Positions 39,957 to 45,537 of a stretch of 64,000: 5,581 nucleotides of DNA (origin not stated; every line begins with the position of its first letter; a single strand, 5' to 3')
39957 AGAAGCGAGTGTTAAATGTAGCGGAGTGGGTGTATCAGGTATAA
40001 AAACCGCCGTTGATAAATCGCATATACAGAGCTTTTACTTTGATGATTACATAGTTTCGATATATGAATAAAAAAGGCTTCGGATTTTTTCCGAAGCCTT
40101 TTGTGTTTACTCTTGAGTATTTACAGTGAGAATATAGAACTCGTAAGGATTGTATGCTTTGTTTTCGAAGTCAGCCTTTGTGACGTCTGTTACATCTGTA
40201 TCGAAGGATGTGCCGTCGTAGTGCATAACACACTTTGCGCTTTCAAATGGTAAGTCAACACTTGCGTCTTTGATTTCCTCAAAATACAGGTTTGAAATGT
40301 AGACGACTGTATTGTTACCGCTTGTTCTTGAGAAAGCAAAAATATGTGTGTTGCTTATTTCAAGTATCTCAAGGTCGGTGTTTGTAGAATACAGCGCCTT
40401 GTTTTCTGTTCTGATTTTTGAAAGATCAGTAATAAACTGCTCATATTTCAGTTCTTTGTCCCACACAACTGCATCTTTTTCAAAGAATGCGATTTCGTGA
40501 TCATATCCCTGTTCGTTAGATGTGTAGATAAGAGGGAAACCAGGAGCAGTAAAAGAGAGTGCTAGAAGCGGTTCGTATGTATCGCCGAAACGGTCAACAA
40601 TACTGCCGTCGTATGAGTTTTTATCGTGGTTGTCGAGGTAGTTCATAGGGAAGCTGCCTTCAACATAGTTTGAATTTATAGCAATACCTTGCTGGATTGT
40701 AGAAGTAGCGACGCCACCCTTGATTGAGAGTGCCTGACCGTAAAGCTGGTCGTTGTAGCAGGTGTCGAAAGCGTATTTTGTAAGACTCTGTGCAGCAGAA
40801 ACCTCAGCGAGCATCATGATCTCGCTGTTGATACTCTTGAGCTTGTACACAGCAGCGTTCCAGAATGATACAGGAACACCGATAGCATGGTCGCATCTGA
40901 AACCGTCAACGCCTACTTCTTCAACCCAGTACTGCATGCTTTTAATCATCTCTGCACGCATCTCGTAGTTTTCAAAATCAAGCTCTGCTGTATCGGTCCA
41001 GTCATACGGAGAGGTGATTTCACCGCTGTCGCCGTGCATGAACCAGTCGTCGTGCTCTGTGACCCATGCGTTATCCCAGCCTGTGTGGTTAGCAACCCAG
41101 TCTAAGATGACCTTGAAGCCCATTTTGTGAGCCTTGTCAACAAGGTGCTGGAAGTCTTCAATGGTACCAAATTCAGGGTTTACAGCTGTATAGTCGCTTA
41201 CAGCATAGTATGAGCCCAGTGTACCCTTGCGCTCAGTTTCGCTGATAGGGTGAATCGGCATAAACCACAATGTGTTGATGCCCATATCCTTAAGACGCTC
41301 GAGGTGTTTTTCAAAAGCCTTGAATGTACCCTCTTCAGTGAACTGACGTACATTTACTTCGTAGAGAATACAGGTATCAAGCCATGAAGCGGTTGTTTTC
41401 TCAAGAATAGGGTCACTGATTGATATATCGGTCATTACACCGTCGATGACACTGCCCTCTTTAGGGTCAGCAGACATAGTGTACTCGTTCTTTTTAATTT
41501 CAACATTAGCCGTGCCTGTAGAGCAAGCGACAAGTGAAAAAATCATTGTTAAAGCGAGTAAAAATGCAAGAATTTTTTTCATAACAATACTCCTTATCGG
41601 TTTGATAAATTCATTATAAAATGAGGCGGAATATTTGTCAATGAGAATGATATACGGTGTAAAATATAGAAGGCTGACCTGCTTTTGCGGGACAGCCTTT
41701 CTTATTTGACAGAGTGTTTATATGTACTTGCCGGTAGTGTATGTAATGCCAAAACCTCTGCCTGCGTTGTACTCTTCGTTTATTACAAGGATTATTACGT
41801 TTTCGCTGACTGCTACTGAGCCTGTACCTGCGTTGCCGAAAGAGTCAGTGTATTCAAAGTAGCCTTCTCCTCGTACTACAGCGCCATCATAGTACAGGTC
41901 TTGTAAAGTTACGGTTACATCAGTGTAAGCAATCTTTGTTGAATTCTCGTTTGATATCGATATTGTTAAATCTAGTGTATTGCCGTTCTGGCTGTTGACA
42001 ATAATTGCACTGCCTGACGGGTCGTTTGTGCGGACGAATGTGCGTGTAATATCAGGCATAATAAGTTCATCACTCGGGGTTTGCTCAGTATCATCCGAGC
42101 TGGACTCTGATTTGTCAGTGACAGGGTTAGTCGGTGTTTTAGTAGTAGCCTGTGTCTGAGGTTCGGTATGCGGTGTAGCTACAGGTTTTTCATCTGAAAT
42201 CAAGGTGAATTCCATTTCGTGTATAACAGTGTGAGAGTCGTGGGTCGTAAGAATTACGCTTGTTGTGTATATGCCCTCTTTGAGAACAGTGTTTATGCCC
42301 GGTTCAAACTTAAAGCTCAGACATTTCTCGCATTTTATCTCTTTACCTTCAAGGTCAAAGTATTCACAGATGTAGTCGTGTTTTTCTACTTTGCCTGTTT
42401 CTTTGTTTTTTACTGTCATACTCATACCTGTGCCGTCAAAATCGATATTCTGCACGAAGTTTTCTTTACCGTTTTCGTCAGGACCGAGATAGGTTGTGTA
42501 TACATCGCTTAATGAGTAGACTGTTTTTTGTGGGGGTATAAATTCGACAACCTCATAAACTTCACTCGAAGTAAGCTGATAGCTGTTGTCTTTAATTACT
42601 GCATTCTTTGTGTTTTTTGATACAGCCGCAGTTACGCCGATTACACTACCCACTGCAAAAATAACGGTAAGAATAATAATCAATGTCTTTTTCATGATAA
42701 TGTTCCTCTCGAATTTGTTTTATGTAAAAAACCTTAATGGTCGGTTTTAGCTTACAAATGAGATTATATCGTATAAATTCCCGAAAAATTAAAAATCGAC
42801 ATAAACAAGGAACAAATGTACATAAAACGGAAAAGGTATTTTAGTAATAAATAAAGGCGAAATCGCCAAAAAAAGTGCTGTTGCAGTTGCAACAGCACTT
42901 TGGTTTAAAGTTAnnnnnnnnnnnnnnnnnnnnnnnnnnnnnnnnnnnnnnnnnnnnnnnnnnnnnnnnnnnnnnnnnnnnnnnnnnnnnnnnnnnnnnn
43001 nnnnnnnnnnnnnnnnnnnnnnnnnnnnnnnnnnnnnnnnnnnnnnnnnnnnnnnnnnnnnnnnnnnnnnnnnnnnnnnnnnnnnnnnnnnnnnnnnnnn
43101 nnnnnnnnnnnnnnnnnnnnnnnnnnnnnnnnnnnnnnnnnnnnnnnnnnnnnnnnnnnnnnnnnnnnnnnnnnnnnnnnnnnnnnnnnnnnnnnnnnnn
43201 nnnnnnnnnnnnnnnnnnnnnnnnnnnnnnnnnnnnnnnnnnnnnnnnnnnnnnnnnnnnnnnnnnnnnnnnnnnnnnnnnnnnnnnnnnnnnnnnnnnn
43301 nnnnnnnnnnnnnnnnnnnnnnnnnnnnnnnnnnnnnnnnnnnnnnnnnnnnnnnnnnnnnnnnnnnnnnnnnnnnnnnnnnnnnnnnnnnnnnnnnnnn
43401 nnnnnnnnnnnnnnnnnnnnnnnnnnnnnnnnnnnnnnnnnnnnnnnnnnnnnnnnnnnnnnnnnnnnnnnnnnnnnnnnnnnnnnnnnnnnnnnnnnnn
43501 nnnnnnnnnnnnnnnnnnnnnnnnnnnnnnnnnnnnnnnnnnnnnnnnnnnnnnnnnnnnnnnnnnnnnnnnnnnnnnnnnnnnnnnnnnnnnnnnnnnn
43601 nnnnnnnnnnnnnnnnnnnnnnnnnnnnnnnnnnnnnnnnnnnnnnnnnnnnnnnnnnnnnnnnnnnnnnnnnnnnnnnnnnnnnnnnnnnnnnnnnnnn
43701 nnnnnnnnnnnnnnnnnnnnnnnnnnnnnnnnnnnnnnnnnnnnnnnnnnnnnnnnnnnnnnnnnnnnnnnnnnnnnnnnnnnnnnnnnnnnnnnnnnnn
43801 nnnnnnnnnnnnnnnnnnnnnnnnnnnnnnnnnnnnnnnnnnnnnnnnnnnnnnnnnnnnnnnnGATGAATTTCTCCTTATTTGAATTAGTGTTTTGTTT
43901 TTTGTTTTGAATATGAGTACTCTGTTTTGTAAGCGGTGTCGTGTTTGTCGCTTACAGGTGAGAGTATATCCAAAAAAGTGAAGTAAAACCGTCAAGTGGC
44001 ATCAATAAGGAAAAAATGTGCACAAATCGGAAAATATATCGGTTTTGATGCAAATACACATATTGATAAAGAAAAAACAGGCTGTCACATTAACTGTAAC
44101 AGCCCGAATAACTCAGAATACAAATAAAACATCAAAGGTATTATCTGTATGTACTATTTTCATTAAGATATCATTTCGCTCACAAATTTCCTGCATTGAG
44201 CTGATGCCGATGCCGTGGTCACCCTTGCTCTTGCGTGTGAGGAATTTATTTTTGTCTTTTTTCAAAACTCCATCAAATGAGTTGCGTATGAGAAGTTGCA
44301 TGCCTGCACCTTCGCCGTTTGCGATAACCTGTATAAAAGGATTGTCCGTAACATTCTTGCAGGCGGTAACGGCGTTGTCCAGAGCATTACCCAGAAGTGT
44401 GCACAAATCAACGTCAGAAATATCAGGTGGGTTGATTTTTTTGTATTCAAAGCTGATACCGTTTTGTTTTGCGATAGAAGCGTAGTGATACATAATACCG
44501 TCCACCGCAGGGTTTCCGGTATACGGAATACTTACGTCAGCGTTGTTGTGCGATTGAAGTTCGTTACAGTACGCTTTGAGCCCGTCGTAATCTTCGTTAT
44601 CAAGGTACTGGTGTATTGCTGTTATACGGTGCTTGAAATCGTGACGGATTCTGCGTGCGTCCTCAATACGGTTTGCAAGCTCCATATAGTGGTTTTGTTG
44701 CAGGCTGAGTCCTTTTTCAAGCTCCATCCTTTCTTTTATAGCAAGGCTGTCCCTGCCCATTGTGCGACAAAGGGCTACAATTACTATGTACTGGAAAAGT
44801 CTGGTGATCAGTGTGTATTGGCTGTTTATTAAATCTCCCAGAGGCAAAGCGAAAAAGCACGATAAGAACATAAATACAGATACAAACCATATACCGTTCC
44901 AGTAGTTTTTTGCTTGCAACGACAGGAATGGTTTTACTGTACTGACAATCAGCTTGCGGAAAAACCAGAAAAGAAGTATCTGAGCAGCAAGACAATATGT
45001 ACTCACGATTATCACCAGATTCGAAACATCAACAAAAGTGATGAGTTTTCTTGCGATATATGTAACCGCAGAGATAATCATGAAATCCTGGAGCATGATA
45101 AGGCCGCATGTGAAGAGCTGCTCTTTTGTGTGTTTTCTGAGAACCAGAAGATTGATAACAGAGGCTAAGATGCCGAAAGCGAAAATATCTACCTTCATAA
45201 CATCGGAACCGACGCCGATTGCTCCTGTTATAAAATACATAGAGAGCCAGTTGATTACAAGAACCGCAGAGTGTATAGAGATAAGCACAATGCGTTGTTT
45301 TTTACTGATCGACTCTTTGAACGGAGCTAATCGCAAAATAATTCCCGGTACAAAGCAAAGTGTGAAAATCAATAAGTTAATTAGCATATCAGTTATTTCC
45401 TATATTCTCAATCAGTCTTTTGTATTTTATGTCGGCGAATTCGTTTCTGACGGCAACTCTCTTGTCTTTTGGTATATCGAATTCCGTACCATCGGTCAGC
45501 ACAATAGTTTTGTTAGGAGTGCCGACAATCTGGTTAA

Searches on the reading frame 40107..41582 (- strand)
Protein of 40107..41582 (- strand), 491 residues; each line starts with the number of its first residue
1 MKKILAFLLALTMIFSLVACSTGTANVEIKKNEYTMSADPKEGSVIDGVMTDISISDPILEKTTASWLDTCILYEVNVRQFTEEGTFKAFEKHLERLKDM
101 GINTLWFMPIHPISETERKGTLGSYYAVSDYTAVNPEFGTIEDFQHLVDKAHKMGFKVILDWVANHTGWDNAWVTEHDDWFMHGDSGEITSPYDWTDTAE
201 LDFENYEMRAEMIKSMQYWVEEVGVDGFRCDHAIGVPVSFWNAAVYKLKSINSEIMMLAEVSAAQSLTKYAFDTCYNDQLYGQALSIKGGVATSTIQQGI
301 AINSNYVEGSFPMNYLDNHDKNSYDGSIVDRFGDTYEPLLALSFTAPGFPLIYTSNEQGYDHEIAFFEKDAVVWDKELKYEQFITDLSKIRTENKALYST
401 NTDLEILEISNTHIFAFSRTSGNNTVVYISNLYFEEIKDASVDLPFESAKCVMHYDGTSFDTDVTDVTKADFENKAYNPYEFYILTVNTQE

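Call 75: search_protein_families(library=pfam, proteins=[window:40107-41582:-], max_evalue=0.001)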
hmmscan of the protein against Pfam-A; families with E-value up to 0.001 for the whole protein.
window:40107-41582:- (491 aa): 4 families
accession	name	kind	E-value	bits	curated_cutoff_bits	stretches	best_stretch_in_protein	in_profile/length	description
PF00128.31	Alpha-amylase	-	1.4e-32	113.9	22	1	84-372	15-361/446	Alpha amylase, catalytic domain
PF14701.12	hDGE_amylase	-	5.1e-07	29.6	27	1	85-179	19-115/439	Glycogen debranching enzyme, glucanotransferase domain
PF16657.11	Malt_amylase_C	-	0.00038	20.9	27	1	403-462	2-59/75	Maltogenic Amylase, C-terminal domain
PF14871.12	GHL6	-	0.00066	20.3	35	0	141-231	42-131/132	Hypothetical glycosyl hydrolase 6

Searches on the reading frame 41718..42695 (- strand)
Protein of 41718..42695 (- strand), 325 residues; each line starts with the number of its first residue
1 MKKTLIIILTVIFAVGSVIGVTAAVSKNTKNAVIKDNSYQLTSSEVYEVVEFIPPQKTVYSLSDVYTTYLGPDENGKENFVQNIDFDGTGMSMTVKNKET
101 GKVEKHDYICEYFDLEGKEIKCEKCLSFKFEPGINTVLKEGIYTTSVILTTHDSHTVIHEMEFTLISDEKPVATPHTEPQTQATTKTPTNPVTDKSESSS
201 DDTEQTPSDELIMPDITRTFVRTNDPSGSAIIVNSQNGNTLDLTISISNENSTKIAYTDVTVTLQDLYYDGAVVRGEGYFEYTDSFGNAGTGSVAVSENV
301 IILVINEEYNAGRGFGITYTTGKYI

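Call 76: search_protein_families(library=pfam, proteins=[window:41718-42695:-], max_evalue=0.001)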
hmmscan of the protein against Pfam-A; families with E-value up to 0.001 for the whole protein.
window:41718-42695:- (325 aa): 0 families

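Call 93: search_protein_families(library=pfam, proteins=[window:41718-42695:-], max_evalue=10)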
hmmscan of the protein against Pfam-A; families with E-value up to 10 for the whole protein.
window:41718-42695:- (325 aa): 1 family
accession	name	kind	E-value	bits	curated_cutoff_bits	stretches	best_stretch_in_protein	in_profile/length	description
PF20130.4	DUF6520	-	0.08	13.8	25.4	1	1-37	1-41/83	Family of unknown function (DUF6520)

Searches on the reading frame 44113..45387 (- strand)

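Call 76: search_protein_families(library=pfam, proteins=[window:44113-45387:-], max_evalue=0.001)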
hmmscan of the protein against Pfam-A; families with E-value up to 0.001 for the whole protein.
window:44113-45387:- (424 aa): 1 family
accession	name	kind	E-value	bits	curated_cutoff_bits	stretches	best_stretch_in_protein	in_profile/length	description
PF14501.12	HATPase_c_5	-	3.8e-16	59.3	22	1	323-419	1-96/102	GHKL domain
